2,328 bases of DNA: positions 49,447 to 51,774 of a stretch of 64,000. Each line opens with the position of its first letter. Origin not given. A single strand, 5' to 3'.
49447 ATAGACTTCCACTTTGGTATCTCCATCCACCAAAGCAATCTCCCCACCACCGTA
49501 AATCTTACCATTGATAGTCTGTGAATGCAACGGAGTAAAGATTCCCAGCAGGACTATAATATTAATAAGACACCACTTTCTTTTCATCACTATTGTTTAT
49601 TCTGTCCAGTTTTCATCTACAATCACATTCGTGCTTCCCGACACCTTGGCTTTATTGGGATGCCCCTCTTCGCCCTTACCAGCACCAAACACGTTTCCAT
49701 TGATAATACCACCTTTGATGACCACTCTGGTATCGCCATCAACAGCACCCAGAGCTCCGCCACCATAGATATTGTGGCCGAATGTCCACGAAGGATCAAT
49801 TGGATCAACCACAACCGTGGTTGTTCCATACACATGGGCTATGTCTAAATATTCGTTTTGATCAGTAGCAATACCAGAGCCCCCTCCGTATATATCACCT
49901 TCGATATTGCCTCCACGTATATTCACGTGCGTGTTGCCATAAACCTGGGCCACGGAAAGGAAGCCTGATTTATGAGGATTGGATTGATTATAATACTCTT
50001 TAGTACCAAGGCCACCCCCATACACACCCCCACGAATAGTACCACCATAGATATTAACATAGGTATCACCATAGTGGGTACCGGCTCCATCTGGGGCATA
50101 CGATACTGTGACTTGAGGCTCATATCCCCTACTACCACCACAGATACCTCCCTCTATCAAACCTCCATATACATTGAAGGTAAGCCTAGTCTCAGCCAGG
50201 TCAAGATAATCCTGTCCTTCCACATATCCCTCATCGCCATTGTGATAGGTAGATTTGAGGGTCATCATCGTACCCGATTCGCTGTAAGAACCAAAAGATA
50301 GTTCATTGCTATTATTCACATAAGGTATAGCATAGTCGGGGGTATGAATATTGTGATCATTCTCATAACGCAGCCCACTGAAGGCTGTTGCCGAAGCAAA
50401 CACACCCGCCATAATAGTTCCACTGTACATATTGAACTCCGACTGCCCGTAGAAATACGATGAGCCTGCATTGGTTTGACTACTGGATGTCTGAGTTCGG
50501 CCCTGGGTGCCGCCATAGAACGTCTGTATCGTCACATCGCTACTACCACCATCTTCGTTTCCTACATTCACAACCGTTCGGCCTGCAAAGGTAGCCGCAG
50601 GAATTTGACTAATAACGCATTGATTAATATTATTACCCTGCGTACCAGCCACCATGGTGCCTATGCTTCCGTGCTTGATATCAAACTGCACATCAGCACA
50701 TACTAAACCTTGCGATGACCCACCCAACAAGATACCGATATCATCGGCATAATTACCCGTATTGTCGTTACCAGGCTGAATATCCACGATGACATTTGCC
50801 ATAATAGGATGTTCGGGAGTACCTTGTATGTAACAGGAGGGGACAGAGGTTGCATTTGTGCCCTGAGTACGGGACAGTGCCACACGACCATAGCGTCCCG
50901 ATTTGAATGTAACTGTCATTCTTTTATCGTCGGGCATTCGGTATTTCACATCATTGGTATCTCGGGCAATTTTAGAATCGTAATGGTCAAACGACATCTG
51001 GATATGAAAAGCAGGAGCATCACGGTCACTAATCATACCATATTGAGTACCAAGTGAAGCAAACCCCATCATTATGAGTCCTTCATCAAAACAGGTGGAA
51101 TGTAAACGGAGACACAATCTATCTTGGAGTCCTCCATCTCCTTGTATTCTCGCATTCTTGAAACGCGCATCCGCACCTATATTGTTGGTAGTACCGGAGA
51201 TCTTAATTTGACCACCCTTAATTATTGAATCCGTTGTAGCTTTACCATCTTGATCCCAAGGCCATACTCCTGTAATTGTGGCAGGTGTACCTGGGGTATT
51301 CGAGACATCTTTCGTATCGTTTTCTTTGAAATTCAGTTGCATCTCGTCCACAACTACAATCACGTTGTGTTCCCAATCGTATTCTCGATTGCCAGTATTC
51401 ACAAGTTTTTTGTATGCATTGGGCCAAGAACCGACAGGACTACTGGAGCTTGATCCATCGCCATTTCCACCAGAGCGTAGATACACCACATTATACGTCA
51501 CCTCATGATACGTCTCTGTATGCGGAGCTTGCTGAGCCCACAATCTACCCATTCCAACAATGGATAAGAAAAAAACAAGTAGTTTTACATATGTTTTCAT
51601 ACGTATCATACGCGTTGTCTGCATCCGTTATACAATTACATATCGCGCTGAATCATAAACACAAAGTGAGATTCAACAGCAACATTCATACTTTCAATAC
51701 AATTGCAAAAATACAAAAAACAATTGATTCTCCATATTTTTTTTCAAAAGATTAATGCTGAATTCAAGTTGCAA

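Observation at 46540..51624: Split paralog of the giant gene: two ORFs in one reading frame separated by a single TAA, the second restarting with its own signal peptide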

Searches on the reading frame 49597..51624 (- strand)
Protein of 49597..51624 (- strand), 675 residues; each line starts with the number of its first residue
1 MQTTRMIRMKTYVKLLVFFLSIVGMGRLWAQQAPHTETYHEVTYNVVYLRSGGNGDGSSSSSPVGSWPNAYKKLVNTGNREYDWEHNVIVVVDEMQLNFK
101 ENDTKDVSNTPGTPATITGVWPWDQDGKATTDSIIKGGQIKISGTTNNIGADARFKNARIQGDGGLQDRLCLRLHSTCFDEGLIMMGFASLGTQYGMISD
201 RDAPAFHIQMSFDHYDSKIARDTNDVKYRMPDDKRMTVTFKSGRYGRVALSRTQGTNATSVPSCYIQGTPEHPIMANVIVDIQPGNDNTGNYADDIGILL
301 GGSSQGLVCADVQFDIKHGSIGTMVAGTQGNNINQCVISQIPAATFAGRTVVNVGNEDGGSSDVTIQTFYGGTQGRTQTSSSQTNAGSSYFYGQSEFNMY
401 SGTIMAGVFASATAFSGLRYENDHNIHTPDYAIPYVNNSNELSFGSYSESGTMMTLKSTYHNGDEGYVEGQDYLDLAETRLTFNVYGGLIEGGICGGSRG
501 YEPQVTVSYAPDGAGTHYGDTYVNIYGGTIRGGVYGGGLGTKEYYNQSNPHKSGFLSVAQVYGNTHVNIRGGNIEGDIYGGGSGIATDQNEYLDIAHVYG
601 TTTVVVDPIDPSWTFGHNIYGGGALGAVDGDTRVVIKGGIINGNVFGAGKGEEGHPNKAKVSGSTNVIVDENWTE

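Call 7: search_protein_families(library=pfam, proteins=[window:49597-51624:-], max_evalue=0.01)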
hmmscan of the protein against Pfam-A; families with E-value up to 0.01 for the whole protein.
window:49597-51624:- (675 aa): 0 families

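Call 9: search_protein_families(library=ncbifam, proteins=[window:49597-51624:-], max_evalue=0.01)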
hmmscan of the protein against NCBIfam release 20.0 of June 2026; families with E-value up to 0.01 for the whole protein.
window:49597-51624:- (675 aa): 0 families
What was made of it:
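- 49597..51624 (-): Gene A: 675-aa exported beta-solenoid subunit (the 'A module'). No Pfam or NCBIfam hit (calls 7, 9).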

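Call 10: find_homologous_proteins(query=window:49600-51624:-, max_evalue=0.00001)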
Query window:49600-51624:- (675 aa): 54 proteins with E <= 0.00001 among 8000 candidates.
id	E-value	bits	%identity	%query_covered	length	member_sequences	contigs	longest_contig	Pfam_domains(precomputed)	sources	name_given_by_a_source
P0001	0.0e+0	1548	100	100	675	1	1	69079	-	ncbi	-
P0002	0.0e+0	1266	86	96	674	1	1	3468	-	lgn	-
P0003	4.5e-286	969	68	97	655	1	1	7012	-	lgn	-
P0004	2.8e-285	966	67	97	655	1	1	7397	-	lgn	-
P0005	2.8e-283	960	68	95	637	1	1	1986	-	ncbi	-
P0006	1.9e-281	954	69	94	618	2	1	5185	-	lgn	-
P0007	4.0e-281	953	68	94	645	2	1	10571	-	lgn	-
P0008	2.0e-280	950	69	93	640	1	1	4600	-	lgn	-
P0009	1.3e-279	947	68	94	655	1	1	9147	-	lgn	-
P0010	1.3e-278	944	68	94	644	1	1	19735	-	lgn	-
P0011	1.3e-277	941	67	97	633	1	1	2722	-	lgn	-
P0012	2.1e-271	920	65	97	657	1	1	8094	-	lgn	-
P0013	2.5e-268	910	63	97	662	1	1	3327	-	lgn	-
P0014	5.7e-268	909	63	98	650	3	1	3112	-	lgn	-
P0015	5.6e-267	906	64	99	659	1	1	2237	-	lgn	-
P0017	2.5e-263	894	61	99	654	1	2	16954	-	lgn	-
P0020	1.7e-254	865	61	99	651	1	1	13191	-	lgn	-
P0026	1.3e-245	835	61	94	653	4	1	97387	-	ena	-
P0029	7.2e-243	826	62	95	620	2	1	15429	-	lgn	-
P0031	2.7e-242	824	61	94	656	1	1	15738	-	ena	-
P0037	2.2e-239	815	61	95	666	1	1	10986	-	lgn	-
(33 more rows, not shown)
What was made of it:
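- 49597..51624 (-): There are 49 homologues of 618-693 aa at 54-100% identity (call 10).
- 49 A homologues at 54-100% identity are all 618-693 aa long (call 10).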

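Call 12: find_related_loci(query=window:49600-51624:-, collection=genome_contigs, flank=7000)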
Query window:49600-51624:- (675 aa) in genome_contigs; peptide patterns used: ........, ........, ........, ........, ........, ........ (x = any residue, [..] = any of these).
18 stretches matched a pattern, but none encodes a relative of the query by tblastn (E <= 1e-3).
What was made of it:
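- Tried and rejected: genome_contigs scan with A alone: no relatives (call 12).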

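Call 14: find_related_loci(query=A1, collection=genome_contigs, flank=7000)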
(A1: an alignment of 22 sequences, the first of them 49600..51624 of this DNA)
Query A1 (675 aa) in genome_contigs; peptide patterns used: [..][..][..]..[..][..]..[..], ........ (x = any residue, [..] = any of these).
179 stretches matched a pattern; 25 encode a relative of the query (tblastn E <= 1e-3); 25 distinct loci.
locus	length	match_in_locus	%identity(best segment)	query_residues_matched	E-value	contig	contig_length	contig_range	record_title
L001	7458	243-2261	59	3-671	0e+0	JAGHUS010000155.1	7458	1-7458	MAG: Bacteroidales bacterium isolate E4_MB2_73 c_000000407004, whole genome shotgun sequence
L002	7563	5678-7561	59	1-650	0e+0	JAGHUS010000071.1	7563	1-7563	MAG: Bacteroidales bacterium isolate E4_MB2_73 c_000000567617, whole genome shotgun sequence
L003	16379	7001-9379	59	6-675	0e+0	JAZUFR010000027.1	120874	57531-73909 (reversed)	MAG: Bacteroidaceae bacterium isolate T1900045293_TH20190063.MAGScoT_cleanbin_000001 SGB_6050_k141_1043340, whole genome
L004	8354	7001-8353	61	37-510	0e+0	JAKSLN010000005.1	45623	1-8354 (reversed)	MAG: Bacteroidaceae bacterium isolate Horse_feces100 MAG100_5, whole genome shotgun sequence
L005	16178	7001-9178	40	2-675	2e-138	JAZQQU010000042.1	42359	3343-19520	MAG: Bacteroidales bacterium isolate T1900045235_TH20190005.MAGScoT_cleanbin_000023 SGB_5435_k141_1186013, whole genome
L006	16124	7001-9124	40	8-674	3e-126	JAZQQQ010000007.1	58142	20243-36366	MAG: Bacteroidaceae bacterium isolate T1900045236_TH20190006.MAGScoT_cleanbin_000005 SGB_5467_k141_2834825, whole genome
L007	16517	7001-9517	38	6-668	3e-123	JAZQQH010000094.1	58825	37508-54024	MAG: Bacteroidales bacterium isolate T1900045236_TH20190006.MAGScoT_cleanbin_000041 SGB_5476_k141_1955437, whole genome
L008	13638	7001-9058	42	7-671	1e-122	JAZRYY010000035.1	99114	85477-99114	MAG: Paludibacteraceae bacterium isolate T1900044949_TA20190002.MAGScoT_cleanbin_000008 SGB_3542_k141_1406227, whole gen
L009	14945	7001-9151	40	6-671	3e-119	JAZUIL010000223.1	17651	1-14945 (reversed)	MAG: Bacteroidales bacterium isolate T1900045264_TH20190034.MAGScoT_cleanbin_000041 SGB_5848_k141_311304, whole genome s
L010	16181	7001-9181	39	2-669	2e-118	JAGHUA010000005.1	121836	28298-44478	MAG: Candidatus Liminaster caballi isolate E4_95 c_000000027025, whole genome shotgun sequence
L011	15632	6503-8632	40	24-675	4e-117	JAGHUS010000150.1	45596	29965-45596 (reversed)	MAG: Bacteroidales bacterium isolate E4_MB2_73 c_000000782709, whole genome shotgun sequence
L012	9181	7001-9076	39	7-669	6e-116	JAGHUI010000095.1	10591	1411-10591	MAG: Candidatus Minthosoma equi isolate E4_MB2_18 c_000000211177, whole genome shotgun sequence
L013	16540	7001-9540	40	6-671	6e-114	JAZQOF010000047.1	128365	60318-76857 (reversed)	MAG: Bacteroidales bacterium isolate T1900045243_TH20190013.MAGScoT_cleanbin_000033 SGB_5591_k141_4274778, whole genome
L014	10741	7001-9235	36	5-671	6e-114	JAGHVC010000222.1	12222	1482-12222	MAG: Candidatus Minthosoma caballi isolate E5_9 c_000000148141, whole genome shotgun sequence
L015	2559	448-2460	39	44-671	3e-116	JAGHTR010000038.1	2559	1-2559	MAG: Candidatus Colicola caccequi isolate E4_134 c_000000461864, whole genome shotgun sequence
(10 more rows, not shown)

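Call 19: search_protein_families(library=pfam, proteins=[L003:594-2753:+, L003:2836-4884:+, L003:5027-6082:+, L003:6101-7000:+, L014:59-1396:+, L014:1393-2598:+, L001:2326-3882:+, L005:9317-10117:+], max_evalue=0.01)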
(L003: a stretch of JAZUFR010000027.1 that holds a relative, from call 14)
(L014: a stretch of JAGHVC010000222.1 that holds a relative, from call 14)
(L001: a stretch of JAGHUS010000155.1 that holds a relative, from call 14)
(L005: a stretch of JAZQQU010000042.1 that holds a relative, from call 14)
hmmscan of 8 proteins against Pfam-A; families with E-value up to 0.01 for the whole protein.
L003:594-2753:+ (719 aa): 1 family
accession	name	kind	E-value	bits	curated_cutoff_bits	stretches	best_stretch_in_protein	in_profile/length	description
PF08139.17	LPAM_1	-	0.0054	17.5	20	0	1-18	1-18/18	Prokaryotic membrane lipoprotein lipid attachment site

L003:2836-4884:+ (682 aa): 1 family
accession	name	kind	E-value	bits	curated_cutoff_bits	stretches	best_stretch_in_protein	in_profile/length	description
PF08139.17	LPAM_1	-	0.0025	18.6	20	1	1-18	1-18/18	Prokaryotic membrane lipoprotein lipid attachment site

L003:5027-6082:+ (351 aa): 0 families

L003:6101-7000:+ (299 aa): 0 families

L014:59-1396:+ (445 aa): 1 family
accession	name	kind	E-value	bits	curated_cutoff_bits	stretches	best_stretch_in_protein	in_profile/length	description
PF12099.14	DUF3575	-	2.1e-13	50.4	21.1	1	235-382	29-150/177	Protein of unknown function (DUF3575)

L014:1393-2598:+ (401 aa): 1 family
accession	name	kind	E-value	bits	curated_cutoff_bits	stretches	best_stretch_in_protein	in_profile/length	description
PF17145.10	DUF5119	-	0.00047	20.5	27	1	136-282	64-189/191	Domain of unknown function (DUF5119)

L001:2326-3882:+ (518 aa): 0 families

L005:9317-10117:+ (266 aa): 2 families
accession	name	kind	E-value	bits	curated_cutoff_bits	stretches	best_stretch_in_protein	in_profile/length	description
PF00156.33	Pribosyltran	-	1.4e-05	24.9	26.3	1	216-246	84-114/158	Phosphoribosyl transferase domain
PF15609.12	PRTase_2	-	0.0091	16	28.8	0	218-257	118-157/188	Phosphoribosyl transferase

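Call 21: find_encoding_contigs(protein=P0002, flank=5000, max_places=2)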
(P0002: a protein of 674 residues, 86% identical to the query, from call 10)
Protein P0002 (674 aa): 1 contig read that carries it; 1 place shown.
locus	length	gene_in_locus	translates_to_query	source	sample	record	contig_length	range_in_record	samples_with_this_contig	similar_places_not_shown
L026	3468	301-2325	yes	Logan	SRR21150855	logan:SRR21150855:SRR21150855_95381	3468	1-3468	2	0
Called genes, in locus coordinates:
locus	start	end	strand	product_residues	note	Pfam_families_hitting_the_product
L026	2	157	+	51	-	?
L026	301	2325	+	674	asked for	-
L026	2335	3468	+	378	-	?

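Call 22: find_encoding_contigs(protein=P0010, flank=9000, max_places=2)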
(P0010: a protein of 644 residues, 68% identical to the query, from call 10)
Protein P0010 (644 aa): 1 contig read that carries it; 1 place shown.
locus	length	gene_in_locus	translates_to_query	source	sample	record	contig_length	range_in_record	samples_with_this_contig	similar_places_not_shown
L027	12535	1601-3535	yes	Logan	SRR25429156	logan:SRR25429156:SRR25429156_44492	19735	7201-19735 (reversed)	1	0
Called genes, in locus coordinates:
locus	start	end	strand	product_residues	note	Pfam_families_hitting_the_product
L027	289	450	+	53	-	-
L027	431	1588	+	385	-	-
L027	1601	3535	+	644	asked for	-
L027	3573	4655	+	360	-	PF13020:NOV_C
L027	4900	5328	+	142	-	PF13366:PDDEXK_3 (weak)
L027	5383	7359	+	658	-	-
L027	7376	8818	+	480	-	-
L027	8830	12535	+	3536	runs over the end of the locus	-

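Call 24: find_encoding_contigs(protein=P0026, flank=9000, max_places=2)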
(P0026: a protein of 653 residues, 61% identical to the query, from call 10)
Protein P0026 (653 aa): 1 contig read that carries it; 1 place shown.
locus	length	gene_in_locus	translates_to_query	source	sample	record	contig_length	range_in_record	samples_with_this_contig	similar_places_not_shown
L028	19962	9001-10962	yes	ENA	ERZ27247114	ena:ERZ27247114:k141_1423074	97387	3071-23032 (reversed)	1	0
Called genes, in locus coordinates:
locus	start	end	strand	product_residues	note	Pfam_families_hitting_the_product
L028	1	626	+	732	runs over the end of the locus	PF00930:DPPIV_N, PF07676:PD40 (weak), PF26549:Tricorn_N (faint), PF02129:Peptidase_S15, PF00326:Peptidase_S9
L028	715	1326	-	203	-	PF01712:dNK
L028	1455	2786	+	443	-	PF01053:Cys_Met_Meta_PP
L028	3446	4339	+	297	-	PF12099:DUF3575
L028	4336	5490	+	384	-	-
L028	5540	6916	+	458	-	-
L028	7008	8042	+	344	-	PF13149:Mfa_like_1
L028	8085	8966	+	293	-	-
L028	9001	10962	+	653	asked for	-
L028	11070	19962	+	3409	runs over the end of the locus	-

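Call 25: find_encoding_contigs(protein=P0017, flank=9000, max_places=2)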
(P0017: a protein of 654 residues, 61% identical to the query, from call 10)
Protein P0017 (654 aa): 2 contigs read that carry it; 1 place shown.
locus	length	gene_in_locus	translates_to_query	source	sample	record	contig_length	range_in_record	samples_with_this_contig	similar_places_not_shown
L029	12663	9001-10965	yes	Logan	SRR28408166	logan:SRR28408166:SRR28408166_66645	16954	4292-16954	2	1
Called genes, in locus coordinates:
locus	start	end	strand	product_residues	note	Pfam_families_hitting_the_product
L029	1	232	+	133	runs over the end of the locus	PF01643:Acyl-ACP_TE (weak), PF13279:4HBT_2, PF03061:4HBT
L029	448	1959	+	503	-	PF12099:DUF3575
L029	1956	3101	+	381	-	-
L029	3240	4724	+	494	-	-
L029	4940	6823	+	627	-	-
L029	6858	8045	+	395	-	-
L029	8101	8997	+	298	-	-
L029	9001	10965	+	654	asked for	-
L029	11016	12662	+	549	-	?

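Call 31: predict_structure(alignment_id=A1)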
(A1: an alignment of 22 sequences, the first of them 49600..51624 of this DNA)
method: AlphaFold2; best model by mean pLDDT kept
length: 675 residues; sequences in the alignment: 22
mean_pLDDT: 85.9   pTM: 0.88
mean pLDDT of the five models: 85.9, 84.3, 84.1, 82.8, 82.6
residues with pLDDT >= 90: 375; 70-90: 218; 50-70: 53; < 50: 29
segments of 3 or more residues with pLDDT < 50: 1-5, 24-31, 217-227, 381-384
pLDDT, mean of each block of 10 residues (from residue 1): 52 71 45 77 95 95 97 94 96 95 93 96 92 94 92 96 91 94 92 84 93 59 51 87 93 77 81 92 75 92 88 96 92 79 90 94 94 74 60 96 95 87 90 86 89 87 77 86 97 88 79 82 97 90 78 70 95 96 77 78 96 95 90 94 93 85 91 55
secondary structure, 60 per line:
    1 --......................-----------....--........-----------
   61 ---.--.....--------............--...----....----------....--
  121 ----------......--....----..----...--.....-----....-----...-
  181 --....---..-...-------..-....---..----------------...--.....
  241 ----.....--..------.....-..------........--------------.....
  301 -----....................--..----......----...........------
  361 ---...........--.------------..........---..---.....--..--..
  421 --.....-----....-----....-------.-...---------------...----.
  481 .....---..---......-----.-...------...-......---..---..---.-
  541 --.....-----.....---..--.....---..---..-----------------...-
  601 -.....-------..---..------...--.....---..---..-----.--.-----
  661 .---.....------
elements in order (helices of 4 or more, strands of 3 or more residues): H3-24 E36-39 E42-49 H67-71 H80-86 E87-91 E94-96 H101-104 E115-118 H131-136 E139-142 E153-155 E158-162 E168-171 E177-179 E183-186 E206-209 E236-240 E245-249 H260-264 E274-281 E296-300 E306-325 H334-339 E344-354 E364-374 E390-399 E408-412 E423-427 E433-436 E442-445 E455-457 E473-475 E480-485 E494-499 E516-518 E520-525 H543-547 H553-557 E565-569 E597-599 E602-606 E627-629 E632-636 E665-669
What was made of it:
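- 49597..51624 (-): AF2 model has pLDDT 85.9 and pTM 0.88 and is mostly beta (call 31).
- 51535..51624 (-): Predicted signal peptide of A (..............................|QQ). The N-terminal helix in the model has low confidence (call 31).
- The A model is confident and mostly beta (call 31).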

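Call 36: fold_search(model_id=the predicted structure, library=pdb)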
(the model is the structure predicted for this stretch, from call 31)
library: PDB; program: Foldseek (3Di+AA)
matches with E <= 10: 75; with E <= 0.001: 0
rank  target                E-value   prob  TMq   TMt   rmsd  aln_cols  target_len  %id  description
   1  4ihh_A                3.7e-01  0.03  0.09  0.13  21.0       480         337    8  Chasing Acyl Carrier Protein Through a Catalytic Cycle of Lipid A Production (released 2013-11-13)
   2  7usl_C                3.9e-01  0.01  0.08  0.08  26.6       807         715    9  Integrin alphaM/beta2 ectodomain in complex with adenylate cyclase toxin RTX751 and M1F5 Fab (released 2022-08-17)
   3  5uyt_B                5.1e-01  0.03  0.10  0.15  21.8       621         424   10  Crystal structure of ice binding protein from an Antarctic bacterium Flavobacteriaceae (released 2017-10-25)
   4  7dmk_B                5.4e-01  0.03  0.12  0.12  23.1       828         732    8  PL6 alginate lyase BcAlyPL6 (released 2021-10-06)
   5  6qvi_B                6.5e-01  0.02  0.08  0.10  23.1       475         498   12  Crystal structure of competence-associated pilin ComZ from Thermus thermophilus (released 2019-05-29)
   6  4wa0                  1.1e+00  0.02  0.09  0.14  23.8       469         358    7  The structure of a possible adhesin C-terminal domain from Caldicellulosiruptor kronotskyensis (released 2015-03-04)
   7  7dmk_A                1.2e+00  0.01  0.12  0.11  26.0       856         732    9  PL6 alginate lyase BcAlyPL6 (released 2021-10-06)
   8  3p4g_C                1.2e+00  0.14  0.18  0.34  11.4       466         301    9  X-ray crystal structure of a hyperactive, Ca2+-dependent, beta-helical antifreeze protein from an Antarctic bacterium (released 2011-04-27)
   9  3syj                  1.3e+00  0.05  0.17  0.14  17.1       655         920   10  Crystal structure of the Haemophilus influenzae Hap adhesin (released 2011-08-24)
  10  7o7a_B                1.4e+00  0.07  0.17  0.24  15.2       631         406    9  Structure of the PL6 family alginate lyase Pedsa0632 from Pseudopedobacter saltans (released 2021-07-28)
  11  3h09_B                1.6e+00  0.02  0.14  0.11  20.6       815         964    9  The structure of Haemophilus influenzae IgA1 protease (released 2009-04-21)
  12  7o7a_A                1.7e+00  0.06  0.16  0.23  15.8       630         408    9  Structure of the PL6 family alginate lyase Pedsa0632 from Pseudopedobacter saltans (released 2021-07-28)
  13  8rex_E                1.7e+00  0.01  0.08  0.10  22.6       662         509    7  CryoEM structure of mouse GARP-lTGFbeta1 in complex with a Fab fragment derived from an activating antibody. (released 2025-06-25)
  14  7b1c_C                1.7e+00  0.01  0.08  0.08  22.2       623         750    8  Cryo-EM of Aedes Aegypti Toll5A trimer bound to Spz1C (released 2022-07-13)
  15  4oj6_C                1.9e+00  0.02  0.12  0.12  22.6       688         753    8  Crystal Structure of a Putative Tailspike Protein (TSP1, orf210) from Escherichia coli O157:H7 Bacteriohage CBA120; Se (released 2014-03-26)
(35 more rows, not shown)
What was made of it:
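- On Type V pilus subunit (fimbrillin): The model is a beta-solenoid-like fold (calls 31, 36).
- Closest known: Beta-helical bacterial adhesins and passengers. Same: These proteins dominate the weak Foldseek list (call 36).
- Weak Foldseek hits are almost all beta-helix proteins (call 36).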

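Call 41: find_encoding_contigs(protein=P0001, flank=3000, max_places=3)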
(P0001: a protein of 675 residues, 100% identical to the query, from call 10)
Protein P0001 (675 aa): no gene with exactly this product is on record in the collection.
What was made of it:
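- Tried and rejected: Exact-sequence contig look-up for A: not on record (call 41).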
